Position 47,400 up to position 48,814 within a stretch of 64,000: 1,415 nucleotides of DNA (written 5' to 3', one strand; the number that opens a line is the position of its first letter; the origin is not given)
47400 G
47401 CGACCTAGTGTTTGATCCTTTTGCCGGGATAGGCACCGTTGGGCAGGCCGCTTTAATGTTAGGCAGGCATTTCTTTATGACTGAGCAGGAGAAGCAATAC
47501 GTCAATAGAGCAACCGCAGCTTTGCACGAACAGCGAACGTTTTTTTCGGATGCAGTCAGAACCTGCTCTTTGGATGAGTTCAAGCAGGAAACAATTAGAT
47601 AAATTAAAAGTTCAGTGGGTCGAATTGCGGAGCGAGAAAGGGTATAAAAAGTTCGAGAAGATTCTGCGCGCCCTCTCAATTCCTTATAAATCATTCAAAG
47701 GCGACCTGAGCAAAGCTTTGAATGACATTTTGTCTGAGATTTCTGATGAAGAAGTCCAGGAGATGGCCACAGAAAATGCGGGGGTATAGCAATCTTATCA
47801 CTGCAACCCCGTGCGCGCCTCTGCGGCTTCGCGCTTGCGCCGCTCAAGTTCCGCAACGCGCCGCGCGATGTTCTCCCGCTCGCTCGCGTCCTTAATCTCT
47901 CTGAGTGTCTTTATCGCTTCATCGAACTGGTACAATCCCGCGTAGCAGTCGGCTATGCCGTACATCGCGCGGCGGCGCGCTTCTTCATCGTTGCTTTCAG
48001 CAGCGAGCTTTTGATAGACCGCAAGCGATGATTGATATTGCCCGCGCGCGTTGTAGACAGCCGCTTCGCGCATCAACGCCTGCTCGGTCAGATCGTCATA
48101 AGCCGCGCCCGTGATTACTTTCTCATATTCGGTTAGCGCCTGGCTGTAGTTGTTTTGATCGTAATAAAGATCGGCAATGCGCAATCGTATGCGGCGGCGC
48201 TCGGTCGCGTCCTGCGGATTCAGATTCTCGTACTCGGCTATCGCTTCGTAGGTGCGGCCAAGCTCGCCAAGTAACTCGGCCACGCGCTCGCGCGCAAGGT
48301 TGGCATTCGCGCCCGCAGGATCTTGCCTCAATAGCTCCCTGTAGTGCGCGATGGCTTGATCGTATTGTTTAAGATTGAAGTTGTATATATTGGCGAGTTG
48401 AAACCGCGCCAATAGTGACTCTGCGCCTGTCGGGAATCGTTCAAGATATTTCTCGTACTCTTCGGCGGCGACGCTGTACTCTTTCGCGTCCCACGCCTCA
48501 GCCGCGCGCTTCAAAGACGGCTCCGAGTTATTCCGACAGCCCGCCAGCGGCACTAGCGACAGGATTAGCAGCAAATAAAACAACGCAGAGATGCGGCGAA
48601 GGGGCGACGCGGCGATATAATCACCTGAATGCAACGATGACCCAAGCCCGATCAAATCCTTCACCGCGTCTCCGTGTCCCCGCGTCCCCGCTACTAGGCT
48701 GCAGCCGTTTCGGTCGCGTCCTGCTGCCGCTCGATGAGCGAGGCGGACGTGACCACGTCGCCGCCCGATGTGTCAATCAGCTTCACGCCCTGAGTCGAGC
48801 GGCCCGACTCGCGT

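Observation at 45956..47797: Low-GC island: HEAT-repeat domain joined to an SPPY DNA methyltransferase through two compensating frameshifts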

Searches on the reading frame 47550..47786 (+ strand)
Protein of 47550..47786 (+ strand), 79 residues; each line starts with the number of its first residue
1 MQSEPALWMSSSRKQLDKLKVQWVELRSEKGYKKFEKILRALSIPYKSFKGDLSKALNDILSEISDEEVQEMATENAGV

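Call 6: search_protein_families(library=pfam, proteins=[window:47550-47786:+], max_evalue=0.01)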
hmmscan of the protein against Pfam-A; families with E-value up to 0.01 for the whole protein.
seq(79 aa): 1 family
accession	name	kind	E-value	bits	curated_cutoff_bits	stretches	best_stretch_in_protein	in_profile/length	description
PF20469.4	OLD-like_TOPRIM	-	0.007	17.3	23.2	1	8-46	22-60/67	Overcoming lysogenization defect protein-like, TOPRIM domain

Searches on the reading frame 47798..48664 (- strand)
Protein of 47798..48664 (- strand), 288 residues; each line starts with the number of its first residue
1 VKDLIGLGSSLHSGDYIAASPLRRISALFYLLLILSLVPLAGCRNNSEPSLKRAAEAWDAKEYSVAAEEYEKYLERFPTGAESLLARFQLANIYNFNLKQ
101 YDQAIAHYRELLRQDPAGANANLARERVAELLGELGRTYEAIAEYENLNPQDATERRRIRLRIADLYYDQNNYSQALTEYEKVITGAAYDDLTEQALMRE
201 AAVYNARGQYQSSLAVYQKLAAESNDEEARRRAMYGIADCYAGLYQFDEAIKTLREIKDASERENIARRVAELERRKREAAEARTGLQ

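Call 6: search_protein_families(library=pfam, proteins=[window:47798-48664:-], max_evalue=0.01)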
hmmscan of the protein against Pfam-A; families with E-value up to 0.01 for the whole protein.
window:47798-48664:- (288 aa): 17 families
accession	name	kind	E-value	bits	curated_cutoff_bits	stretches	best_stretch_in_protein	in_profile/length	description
PF13174.12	TPR_6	-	3.9e-13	49.5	26.3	1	86-116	2-31/33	Tetratricopeptide repeat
PF14559.12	TPR_19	-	1.1e-12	48.5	25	2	206-260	3-54/68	Tetratricopeptide repeat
PF07719.23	TPR_2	-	1.2e-10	41.1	27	1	96-116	12-32/34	Tetratricopeptide repeat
PF13181.12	TPR_8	-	4.1e-10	39.5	25.7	1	87-116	4-32/34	Tetratricopeptide repeat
PF13428.12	TPR_14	-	1.4e-09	38.1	23.5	0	87-119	4-35/44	Tetratricopeptide repeat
PF13432.12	TPR_16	-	2.9e-08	34.5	32.7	2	52-118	2-64/65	Tetratricopeptide repeat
PF14938.12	SNAP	-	1e-07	32.2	25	1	76-149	109-182/282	Soluble NSF attachment protein, SNAP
PF13424.12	TPR_12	-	1.1e-07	32.4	30.1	1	194-257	3-71/77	Tetratricopeptide repeat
PF00515.34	TPR_1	-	2.7e-07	30.5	27.8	0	96-116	12-32/34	Tetratricopeptide repeat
PF09976.15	TPR_21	-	9.5e-07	29.2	25.5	1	50-165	79-190/193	Tetratricopeptide repeat-like domain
PF12895.13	ANAPC3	-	3.2e-06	27.8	27.2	1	169-256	1-81/82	Anaphase-promoting complex, cyclosome, subunit 3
PF13414.12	TPR_11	-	3.2e-06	27.2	26.8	2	98-124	7-33/42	TPR repeat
PF13176.12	TPR_7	-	3.9e-06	27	27.9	0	88-116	3-32/36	Tetratricopeptide repeat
PF24575.1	TPR_Slam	-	1.3e-05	26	35.2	0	99-118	61-80/104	Surface lipoprotein assembly modifier, N-terminal TPR repeats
PF22205.1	Csm6_6H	-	0.00031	21.2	27.6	0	202-272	11-77/93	Csm6 6H domain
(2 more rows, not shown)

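Call 34: find_related_loci(query=window:47798-48664:-, collection=genome_contigs, flank=8000)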
Query window:47798-48664:- (288 aa) in genome_contigs; peptide patterns used: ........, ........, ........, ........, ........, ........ (x = any residue, [..] = any of these).
248 stretches matched a pattern; 36 encode a relative of the query (tblastn E <= 1e-3); 36 distinct loci.
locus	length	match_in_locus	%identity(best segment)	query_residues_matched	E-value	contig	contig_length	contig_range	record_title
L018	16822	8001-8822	62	17-288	4e-111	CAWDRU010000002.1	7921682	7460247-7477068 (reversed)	MAG: Blastocatellia bacterium isolate MFD04935.bin.1.50 genome assembly, contig: contig_540, whole genome shotgun sequen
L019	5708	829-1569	66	42-288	1e-107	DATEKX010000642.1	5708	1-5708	MAG TPA_asm: Blastocatellia bacterium isolate SMAG_U8901 k141_1247925, whole genome shotgun sequence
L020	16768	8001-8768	63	33-288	8e-107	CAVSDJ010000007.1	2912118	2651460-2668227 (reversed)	MAG: Blastocatellia bacterium isolate MFD01916.bin.3.112 genome assembly, contig: contig_4703, whole genome shotgun sequ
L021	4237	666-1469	63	24-288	4e-104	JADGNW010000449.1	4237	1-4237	MAG: Blastocatellia bacterium isolate Chersky_418 k127_19983871, whole genome shotgun sequence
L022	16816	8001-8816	60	22-288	2e-94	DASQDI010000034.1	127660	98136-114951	MAG TPA_asm: Blastocatellia bacterium isolate SMAG_U11723 k141_389999, whole genome shotgun sequence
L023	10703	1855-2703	56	16-288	4e-93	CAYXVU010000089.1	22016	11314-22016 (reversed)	MAG TPA_asm: uncultured Clostridia bacterium isolate SRP237561_co1_1 genome assembly, contig: NODE_3806_length_22016_cov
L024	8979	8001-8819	61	17-288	9e-105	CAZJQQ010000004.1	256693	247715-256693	MAG TPA_asm: uncultured Clostridia bacterium isolate SRP119689_co1_191 genome assembly, contig: NODE_16_length_256693_co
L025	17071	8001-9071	24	59-267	4e-11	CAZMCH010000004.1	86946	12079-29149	MAG TPA_asm: uncultured bacterium isolate binchicken_co274_484 genome assembly, contig: NODE_683_length_86946_cov_5.4980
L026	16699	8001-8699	27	30-233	1e-7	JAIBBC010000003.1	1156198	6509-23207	MAG: Cyclobacteriaceae bacterium isolate SSF30 NODE_6_length_1156198_cov_91.652661, whole genome shotgun sequence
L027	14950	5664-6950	29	53-251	2e-7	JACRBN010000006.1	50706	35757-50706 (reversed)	MAG: Chloroflexi bacterium isolate NC_groundwater_1621_Pr3_B-0.1um_59_22 SR-2_scaffold_141_1586417, whole genome shotgun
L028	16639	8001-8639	31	55-273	5e-7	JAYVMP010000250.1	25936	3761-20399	MAG: Bacteroidota bacterium isolate GL61_DN_concoct_96 GL61_DN_concoct_96_249, whole genome shotgun sequence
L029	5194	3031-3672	23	60-257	6e-7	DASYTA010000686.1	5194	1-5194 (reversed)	MAG TPA_asm: Cyclobacteriaceae bacterium isolate SMAG_U4553 k141_761266, whole genome shotgun sequence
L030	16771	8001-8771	23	70-281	7e-7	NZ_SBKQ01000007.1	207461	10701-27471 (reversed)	Flavobacterium piscinae strain ICH-30 NODE_7_length_207461_cov_146, whole genome shotgun sequence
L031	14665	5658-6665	28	51-256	2e-6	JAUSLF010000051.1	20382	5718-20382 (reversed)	MAG: Nitrosomonadaceae bacterium isolate E19_concoct.bin.114 E19_k141_149596, whole genome shotgun sequence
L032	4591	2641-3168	25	86-257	3e-6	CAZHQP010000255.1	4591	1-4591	MAG TPA_asm: uncultured Roseivirgaceae bacterium isolate SRP199154_co2_66 genome assembly, contig: NODE_15511_length_459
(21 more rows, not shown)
